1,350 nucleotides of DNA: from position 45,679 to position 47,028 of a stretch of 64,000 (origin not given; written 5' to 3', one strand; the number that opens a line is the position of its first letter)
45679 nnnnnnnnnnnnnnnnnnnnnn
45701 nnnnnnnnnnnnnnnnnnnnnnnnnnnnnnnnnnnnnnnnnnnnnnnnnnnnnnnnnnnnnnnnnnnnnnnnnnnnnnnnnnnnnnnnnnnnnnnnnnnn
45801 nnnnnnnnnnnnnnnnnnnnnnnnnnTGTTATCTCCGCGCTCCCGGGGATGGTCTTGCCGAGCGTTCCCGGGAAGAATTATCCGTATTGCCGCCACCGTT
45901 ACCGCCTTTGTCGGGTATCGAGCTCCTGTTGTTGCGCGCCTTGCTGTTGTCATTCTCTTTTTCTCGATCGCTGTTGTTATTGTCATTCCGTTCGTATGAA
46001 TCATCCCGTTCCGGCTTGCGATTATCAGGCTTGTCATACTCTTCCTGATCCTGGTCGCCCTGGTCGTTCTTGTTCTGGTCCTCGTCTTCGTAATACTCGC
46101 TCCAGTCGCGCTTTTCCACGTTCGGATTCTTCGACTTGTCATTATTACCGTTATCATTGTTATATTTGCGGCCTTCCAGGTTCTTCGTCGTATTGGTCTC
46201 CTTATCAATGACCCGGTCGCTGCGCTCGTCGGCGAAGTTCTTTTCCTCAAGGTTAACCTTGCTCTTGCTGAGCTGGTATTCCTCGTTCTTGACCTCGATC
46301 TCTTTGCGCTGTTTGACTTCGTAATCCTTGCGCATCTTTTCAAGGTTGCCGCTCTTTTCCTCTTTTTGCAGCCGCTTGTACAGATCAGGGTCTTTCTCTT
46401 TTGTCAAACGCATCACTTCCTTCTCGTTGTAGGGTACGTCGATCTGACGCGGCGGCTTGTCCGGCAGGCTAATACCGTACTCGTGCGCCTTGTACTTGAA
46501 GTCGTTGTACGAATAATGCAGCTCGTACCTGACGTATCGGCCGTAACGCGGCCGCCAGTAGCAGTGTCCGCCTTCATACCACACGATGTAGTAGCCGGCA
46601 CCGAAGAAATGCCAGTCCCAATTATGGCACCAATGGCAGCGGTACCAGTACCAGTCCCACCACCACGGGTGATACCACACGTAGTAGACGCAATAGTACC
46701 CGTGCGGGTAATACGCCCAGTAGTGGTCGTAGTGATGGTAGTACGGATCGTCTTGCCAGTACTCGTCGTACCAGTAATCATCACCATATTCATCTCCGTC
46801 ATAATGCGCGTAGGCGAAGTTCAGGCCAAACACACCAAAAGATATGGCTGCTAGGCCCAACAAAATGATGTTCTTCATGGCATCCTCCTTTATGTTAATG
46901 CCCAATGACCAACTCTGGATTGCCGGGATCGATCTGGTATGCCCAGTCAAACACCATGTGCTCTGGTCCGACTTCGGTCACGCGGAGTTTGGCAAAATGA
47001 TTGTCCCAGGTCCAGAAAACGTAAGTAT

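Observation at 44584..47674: Four-gene minus-strand operon of secreted low-complexity proteins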

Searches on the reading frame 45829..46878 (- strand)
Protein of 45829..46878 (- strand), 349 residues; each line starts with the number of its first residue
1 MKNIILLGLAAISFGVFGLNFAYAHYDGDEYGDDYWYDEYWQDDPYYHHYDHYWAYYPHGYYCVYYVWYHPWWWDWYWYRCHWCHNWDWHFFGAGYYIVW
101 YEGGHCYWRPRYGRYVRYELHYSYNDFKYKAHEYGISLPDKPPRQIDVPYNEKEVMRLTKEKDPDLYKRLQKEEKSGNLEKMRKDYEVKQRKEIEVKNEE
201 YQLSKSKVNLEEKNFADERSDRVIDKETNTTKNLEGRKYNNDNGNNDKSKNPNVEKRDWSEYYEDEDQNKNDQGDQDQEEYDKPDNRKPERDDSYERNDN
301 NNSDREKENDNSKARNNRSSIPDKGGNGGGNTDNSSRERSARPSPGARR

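Call 3: search_protein_families(library=pfam, proteins=[window:45829-46878:-], max_evalue=0.1)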
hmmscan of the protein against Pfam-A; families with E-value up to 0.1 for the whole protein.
window:45829-46878:- (349 aa): 0 families

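Call 6: search_protein_families(library=ncbifam, proteins=[window:45829-46878:-], max_evalue=0.1)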
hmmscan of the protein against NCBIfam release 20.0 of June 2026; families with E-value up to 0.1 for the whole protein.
window:45829-46878:- (349 aa): 0 families

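Call 8: find_homologous_proteins(query=window:45829-46878:-, max_evalue=0.001)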
Query window:45829-46878:- (349 aa): 82 proteins with E <= 0.001 among 796 candidates.
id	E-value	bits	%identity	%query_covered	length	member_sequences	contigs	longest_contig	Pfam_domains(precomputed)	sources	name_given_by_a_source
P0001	1.1e-191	655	79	100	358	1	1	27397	-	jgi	jgi:hypothetical protein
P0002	4.8e-96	340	51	93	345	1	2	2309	-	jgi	jgi:hypothetical protein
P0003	6.1e-96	340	53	83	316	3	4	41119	-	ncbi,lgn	-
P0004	8.1e-95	336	49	90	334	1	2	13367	-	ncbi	ncbi:MAG: hypothetical protein ABIL22_05260 [candidate division WOR-3 bacterium]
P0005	2.7e-94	335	52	83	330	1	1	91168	-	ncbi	ncbi:MAG: hypothetical protein ACPL28_00585 [bacterium]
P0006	1.4e-92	329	48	97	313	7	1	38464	-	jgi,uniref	uniref:DUF3300 domain-containing protein n=1 Tax=candidate division WOR-3 bacterium TaxID=2052148 Re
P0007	1.6e-92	329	50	93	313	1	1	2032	-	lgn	-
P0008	3.0e-92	328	51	87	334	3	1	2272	-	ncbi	-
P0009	4.1e-92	327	48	98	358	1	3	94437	-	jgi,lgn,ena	-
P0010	2.4e-91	325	51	83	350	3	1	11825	-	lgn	-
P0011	5.9e-91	324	52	77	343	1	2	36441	-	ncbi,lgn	-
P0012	5.9e-91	324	49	86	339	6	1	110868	-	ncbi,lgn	-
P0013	1.8e-90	322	50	87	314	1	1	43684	-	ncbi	-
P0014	1.1e-89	320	63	59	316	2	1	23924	-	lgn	-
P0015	1.4e-89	319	54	77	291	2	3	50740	-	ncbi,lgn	ncbi:MAG: hypothetical protein ABIL40_05790 [candidate division WOR-3 bacterium]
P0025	1.6e-85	306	62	61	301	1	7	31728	-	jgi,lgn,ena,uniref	jgi:hypothetical protein|uniref:Uncharacterized protein n=1 Tax=candidate division WOR-3 bacterium T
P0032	1.4e-78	283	46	90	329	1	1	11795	-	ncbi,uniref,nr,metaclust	ncbi:hypothetical protein A2Y85_04295 [candidate division WOR-3 bacterium RBG_13_43_14]|uniref:DUF56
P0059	1.7e-70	256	53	61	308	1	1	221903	-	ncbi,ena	-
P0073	2.0e-65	240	41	85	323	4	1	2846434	-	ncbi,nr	ncbi:MAG: hypothetical protein JSV97_09785 [candidate division WOR-3 bacterium]|nr:MAG: hypothetical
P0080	7.7e-60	221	50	59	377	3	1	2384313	-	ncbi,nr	ncbi:MAG: hypothetical protein JSW02_08315 [candidate division WOR-3 bacterium]|nr:MAG: hypothetical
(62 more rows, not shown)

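Call 9: find_encoding_contigs(protein=P0073, flank=6000, max_places=2)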
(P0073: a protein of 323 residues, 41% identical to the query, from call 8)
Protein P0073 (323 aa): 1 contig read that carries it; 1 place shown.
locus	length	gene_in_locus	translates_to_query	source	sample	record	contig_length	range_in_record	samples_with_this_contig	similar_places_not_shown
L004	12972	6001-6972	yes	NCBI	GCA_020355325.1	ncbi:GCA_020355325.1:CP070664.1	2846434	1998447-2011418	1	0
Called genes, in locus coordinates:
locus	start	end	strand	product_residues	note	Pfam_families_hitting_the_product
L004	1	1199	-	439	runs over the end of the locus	PF03951:Gln-synt_N, PF00120:Gln-synt_C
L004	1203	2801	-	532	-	PF00171:Aldedh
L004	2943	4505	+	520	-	PF13600:DUF4140, PF13598:DUF4139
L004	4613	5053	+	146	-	PF03168:LEA_2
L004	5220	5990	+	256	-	-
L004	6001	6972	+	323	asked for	-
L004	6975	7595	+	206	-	PF14326:DUF4384, PF08308:PEGA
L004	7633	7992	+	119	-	-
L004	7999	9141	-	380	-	PF00890:FAD_binding_2 (weak), PF01134:GIDA (weak), PF01494:FAD_binding_3, PF03486:HI0933_like (weak), PF07992:Pyr_redox_2 (weak), PF12831:FAD_oxidored, PF13450:NAD_binding_8 (weak), PF22578:GGR_cat, +1 more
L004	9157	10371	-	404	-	PF05496:RuvB_N, PF00004:AAA, PF07728:AAA_5 (weak), PF13173:AAA_14, PF16193:AAA_assoc_2, PF12002:MgsA_C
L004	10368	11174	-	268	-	PF01148:CTP_transf_1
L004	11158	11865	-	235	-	PF01255:Prenyltransf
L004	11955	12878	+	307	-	PF01551:Peptidase_M23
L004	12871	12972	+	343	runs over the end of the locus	PF09587:PGA_cap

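Call 10: find_encoding_contigs(protein=P0080, flank=6000, max_places=2)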
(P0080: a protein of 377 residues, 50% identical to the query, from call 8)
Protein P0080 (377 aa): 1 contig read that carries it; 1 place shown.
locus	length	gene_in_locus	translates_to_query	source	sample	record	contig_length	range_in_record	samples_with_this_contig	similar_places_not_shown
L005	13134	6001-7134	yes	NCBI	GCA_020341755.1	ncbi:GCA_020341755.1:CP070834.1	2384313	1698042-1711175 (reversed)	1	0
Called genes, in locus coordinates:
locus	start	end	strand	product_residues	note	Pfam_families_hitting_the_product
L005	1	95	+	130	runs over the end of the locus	PF02508:Rnf-Nqr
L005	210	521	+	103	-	PF12840:HTH_20 (weak), PF01022:HTH_5 (weak)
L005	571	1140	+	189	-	PF00881:Nitroreductase, PF14512:TM1586_NiRdase (weak)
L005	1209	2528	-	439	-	PF03951:Gln-synt_N, PF00120:Gln-synt_C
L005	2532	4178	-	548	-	PF00171:Aldedh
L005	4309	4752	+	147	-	PF03168:LEA_2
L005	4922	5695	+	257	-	-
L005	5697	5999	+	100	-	-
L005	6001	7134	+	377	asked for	-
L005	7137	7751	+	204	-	PF14326:DUF4384, PF08308:PEGA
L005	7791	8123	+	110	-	-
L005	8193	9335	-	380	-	PF00890:FAD_binding_2, PF01134:GIDA, PF01266:DAO (weak), PF03486:HI0933_like (weak), PF12831:FAD_oxidored, PF13450:NAD_binding_8, PF01494:FAD_binding_3, PF22578:GGR_cat, +2 more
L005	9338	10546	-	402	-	PF05496:RuvB_N, PF13191:AAA_16 (faint), PF20720:nSTAND3 (weak), PF00004:AAA, PF07728:AAA_5 (weak), PF13173:AAA_14, PF16193:AAA_assoc_2, PF12002:MgsA_C, +1 more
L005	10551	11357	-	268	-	PF01148:CTP_transf_1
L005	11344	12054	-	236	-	PF01255:Prenyltransf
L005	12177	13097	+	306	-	PF01551:Peptidase_M23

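Call 11: find_encoding_contigs(protein=P0059, flank=6000, max_places=2)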
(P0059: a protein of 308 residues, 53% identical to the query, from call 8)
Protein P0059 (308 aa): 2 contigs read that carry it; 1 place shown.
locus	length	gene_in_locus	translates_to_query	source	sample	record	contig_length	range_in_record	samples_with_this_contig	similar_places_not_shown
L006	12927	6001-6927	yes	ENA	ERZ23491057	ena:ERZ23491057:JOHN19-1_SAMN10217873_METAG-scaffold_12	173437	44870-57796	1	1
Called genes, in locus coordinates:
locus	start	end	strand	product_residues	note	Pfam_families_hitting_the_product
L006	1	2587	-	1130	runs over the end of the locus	PF01637:ATPase_2 (weak), PF13191:AAA_16, PF12895:ANAPC3 (faint), PF07719:TPR_2 (faint), PF13424:TPR_12 (faint), PF17874:TPR_MalT (weak), PF03704:BTAD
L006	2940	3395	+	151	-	-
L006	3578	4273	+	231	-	PF00149:Metallophos, PF12850:Metallophos_2 (weak)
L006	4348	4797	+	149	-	PF03168:LEA_2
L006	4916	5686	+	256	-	-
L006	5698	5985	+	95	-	-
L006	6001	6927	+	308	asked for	-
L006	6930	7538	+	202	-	PF14326:DUF4384, PF08308:PEGA (weak)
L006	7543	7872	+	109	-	-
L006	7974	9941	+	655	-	PF02690:Na_Pi_cotrans, PF01895:PhoU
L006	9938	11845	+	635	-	PF17203:sCache_3_2 (faint), PF00989:PAS, PF13426:PAS_9, PF00512:HisKA, PF02518:HATPase_c, PF14501:HATPase_c_5 (weak)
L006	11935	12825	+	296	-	PF00763:THF_DHG_CYH, PF02882:THF_DHG_CYH_C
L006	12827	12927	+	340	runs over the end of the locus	PF01008:IF-2B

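Call 16: search_protein_families(library=pfam, alignment_id=A1, max_evalue=0.01)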
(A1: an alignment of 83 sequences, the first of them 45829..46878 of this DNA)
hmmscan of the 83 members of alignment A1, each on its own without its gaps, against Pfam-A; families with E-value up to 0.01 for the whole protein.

A. member 1, window:45829-46878:- (349 aa): 0 families

B. families by the number of members that match (of 83 scanned): 1 family
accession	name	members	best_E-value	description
PF12255.14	TcdB_toxin_midC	1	0.0095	Insecticide toxin TcdB middle/C-terminal region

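Call 18: predict_structure(alignment_id=A1)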
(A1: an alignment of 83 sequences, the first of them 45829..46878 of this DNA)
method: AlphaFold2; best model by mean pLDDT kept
length: 349 residues; sequences in the alignment: 83
mean_pLDDT: 65.2   pTM: 0.51
mean pLDDT of the five models: 65.2, 63.1, 62.4, 59.2, 58.4
residues with pLDDT >= 90: 90; 70-90: 58; 50-70: 64; < 50: 137
segments of 3 or more residues with pLDDT < 50: 17-64, 231-233, 235-238, 248-271, 291-299, 310-320, 325-329, 333-343, 345-349
pLDDT, mean of each block of 10 residues (from residue 1): 61 51 40 39 41 38 63 83 94 96 93 85 96 97 95 95 95 93 86 81 78 68 51 48 51 44 44 48 53 47 50 42 47 47 41
secondary structure, 60 per line:
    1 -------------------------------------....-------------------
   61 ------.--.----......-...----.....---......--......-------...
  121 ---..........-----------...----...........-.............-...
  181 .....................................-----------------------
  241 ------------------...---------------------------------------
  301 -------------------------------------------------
elements in order: H38-41 H75-80 H89-93 E97-102 E105-110 E118-120 H124-133 E145-147 H152-162 H164-176 H178-217

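Call 27: fold_search(model_id=the predicted structure, library=pdb)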
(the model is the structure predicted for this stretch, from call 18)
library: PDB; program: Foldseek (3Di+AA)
matches with E <= 10: 99; with E <= 0.001: 0
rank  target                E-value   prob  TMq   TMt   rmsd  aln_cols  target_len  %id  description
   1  3d6w_B                1.1e+00  0.28  0.11  0.30   4.0        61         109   15  LytTr DNA-binding domain of putative methyl-accepting/DNA response regulator from Bacillus cereus. (released 2008-07-15)
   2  3d6w_A                1.7e+00  0.23  0.09  0.27   3.7        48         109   14  LytTr DNA-binding domain of putative methyl-accepting/DNA response regulator from Bacillus cereus. (released 2008-07-15)
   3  7ums_3                1.9e+00  0.05  0.10  0.08   8.6       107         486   10  Structure of the VP5*/VP8* assembly from the human rotavirus strain CDC-9 in complex with antibody 41 - Upright confor (released 2022-07-27)
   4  6wru_U                2.1e+00  0.06  0.07  0.12   8.0        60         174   12  Structure of the 50S subunit of the ribosome from Methicillin Resistant Staphylococcus aureus in complex with an isome (released 2020-06-03)
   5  7ums_1                2.4e+00  0.03  0.09  0.07   9.7       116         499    8  Structure of the VP5*/VP8* assembly from the human rotavirus strain CDC-9 in complex with antibody 41 - Upright confor (released 2022-07-27)
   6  5ctw_B                2.6e+00  0.03  0.07  0.11  12.4        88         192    9  Crystal structure of the ATP binding domain of S. aureus GyrB complexed with a fragment (released 2016-02-03)
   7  1y71_B                2.6e+00  0.02  0.07  0.17  14.9       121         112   14  X-ray crystal structure of kinase-associated protein B from Bacillus cereus (released 2005-01-18)
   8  5li0_H                3.1e+00  0.03  0.08  0.15   9.3        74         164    9  70S ribosome from Staphylococcus aureus (released 2016-12-28)
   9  8rye_A                3.3e+00  0.05  0.08  0.11   9.6        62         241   13  AzeJ in complex with MTA and AZE from Pseudomonas aeruginosa (P2(1)2(1)2) (released 2025-01-01)
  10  9beb_E                3.3e+00  0.03  0.08  0.24   8.0        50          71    8  Tungstate binding protein (Tungbindin) from Eubacterium limosum with eight Tungstates bound (released 2024-09-04)
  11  9beb_B                3.6e+00  0.02  0.08  0.24   8.2        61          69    8  Tungstate binding protein (Tungbindin) from Eubacterium limosum with eight Tungstates bound (released 2024-09-04)
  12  6rmo_L                3.6e+00  0.02  0.07  0.06  13.6        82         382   13  Structure of Plasmodium falciparum IMP-nucleotidase (released 2020-07-15)
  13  5whm_D                3.6e+00  0.02  0.08  0.11  13.8       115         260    7  Crystal Structure of IclR Family Transcriptional Regulator from Brucella abortus (released 2017-08-23)
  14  9bed_A                3.8e+00  0.03  0.08  0.24   8.0        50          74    8  Tungstate binding protein (Tungbindin) from Eubacterium limosum with eight molybdates bound (released 2024-09-04)
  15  6wxf_3                3.8e+00  0.02  0.09  0.07  10.2       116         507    9  Cryo-EM reconstruction of VP5*/VP8* assembly from rhesus rotavirus particles - Intermediate conformation (released 2021-01-20)
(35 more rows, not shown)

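Call 34: search_protein_families(library=pfam, proteins=[L005:5697-5999:+, L006:5698-5985:+, L004:7633-7992:+], max_evalue=0.1)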
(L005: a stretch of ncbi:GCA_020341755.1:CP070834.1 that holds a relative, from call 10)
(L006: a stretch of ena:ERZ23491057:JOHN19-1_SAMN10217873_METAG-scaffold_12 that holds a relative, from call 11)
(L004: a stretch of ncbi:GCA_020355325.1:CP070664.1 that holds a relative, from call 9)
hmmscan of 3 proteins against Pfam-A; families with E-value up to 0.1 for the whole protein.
L005:5697-5999:+ (100 aa): 0 families

L006:5698-5985:+ (95 aa): 0 families

L004:7633-7992:+ (119 aa): 0 families

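Call 49: list_cluster_members(proteins=[P0006, P0032, P0025])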
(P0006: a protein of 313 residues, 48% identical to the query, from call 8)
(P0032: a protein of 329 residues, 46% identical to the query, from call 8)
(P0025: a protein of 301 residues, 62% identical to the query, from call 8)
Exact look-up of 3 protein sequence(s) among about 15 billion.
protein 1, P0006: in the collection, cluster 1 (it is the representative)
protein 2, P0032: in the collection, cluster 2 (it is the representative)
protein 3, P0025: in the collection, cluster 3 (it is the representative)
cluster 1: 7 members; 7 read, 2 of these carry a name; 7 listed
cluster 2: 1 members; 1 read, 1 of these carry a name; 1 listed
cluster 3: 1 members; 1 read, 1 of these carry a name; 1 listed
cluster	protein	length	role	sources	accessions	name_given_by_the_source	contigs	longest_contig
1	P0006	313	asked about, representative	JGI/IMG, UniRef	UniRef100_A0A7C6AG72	DUF3300 domain-containing protein n=1 Tax=candidate division WOR-3 bacterium ...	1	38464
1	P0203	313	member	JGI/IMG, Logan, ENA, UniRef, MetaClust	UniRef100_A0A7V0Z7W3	DUF3300 domain-containing protein n=1 Tax=candidate division WOR-3 bacterium ... | \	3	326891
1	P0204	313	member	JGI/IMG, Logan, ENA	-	-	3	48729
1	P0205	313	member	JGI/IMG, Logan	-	-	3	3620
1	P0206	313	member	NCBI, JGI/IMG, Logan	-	-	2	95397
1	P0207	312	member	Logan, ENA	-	-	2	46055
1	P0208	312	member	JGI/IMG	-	-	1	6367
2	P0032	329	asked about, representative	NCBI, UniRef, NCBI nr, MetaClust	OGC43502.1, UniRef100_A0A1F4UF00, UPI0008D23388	hypothetical protein A2Y85_04295 [candidate division WOR-3 bacterium RBG_13_43_14] | DUF5667 domain-containing protein n=1 Tax=candidate division WOR-3 bacterium RBG_13_43_14 ... | MAG: hypothetical protein A2Y85_04295 [candidate division WOR-3 bacterium RBG_13_43_14]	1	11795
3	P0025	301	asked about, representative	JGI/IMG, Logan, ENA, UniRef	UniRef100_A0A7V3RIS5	hypothetical protein | Uncharacterized protein n=1 Tax=candidate division WOR-3 bacterium TaxID=2052148 ...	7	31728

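Call 69: search_protein_representatives(alignment_id=A1)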
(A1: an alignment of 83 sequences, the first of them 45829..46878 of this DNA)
Query: 83 sequences, 331 profile positions. Proteins with E-value up to 0.001 (for the whole library): 19; up to 1e-10: 18; up to 1e-30: 8. The best 19 are listed.
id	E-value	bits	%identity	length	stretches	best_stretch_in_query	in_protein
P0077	4.0e-123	427.3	-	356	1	1-322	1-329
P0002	2.6e-119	414.8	-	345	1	1-330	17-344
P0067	2.2e-117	408.4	-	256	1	1-250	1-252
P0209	6.9e-61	222.7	-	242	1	94-331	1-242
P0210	1.3e-50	188.9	-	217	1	93-306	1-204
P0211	1.1e-39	153.1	-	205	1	111-303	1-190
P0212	5.4e-34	134.3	-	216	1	122-318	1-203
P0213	1.6e-31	126.2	-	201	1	122-326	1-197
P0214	4.7e-29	118.1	-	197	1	127-316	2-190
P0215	8.1e-29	117.3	-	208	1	128-310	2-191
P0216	7.2e-25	104.4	-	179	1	131-277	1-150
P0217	3.0e-22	95.8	-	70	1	1-59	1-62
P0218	3.3e-18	82.4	-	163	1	151-303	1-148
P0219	4.1e-17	78.9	-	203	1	151-323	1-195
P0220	2.7e-16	76.2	-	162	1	151-306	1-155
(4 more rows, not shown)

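Call 72: search_solved_structures(query=A1, max_evalue=10)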
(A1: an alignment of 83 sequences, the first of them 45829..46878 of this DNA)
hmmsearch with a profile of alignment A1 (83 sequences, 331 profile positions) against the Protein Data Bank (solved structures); distinct sequences matched with E-value up to 10: 3.
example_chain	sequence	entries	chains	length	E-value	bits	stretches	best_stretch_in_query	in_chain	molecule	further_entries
7cn6_A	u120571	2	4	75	0.39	13.1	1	147-193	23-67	Protein spackle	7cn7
4fe8_A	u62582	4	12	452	1.8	11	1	286-319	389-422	Maltose-binding periplasmic protein,Huntingtin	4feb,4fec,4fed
3tuf_B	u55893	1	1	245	2.1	10.7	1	126-285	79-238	Stage II sporulation protein Q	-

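Call 73: search_protein_families(library=padloc, proteins=[window:45829-46878:-], max_evalue=0.01)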
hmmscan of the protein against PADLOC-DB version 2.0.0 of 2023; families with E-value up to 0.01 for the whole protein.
window:45829-46878:- (349 aa): 0 families

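Call 74: search_protein_families(library=phrogs, proteins=[window:45829-46878:-], max_evalue=0.01)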
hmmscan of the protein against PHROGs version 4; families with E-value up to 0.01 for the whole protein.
window:45829-46878:- (349 aa): 0 families

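Call 77: search_protein_families(library=pfam, proteins=[window:45829-46878:-], max_evalue=10)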
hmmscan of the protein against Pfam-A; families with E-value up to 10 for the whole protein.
window:45829-46878:- (349 aa): 0 families
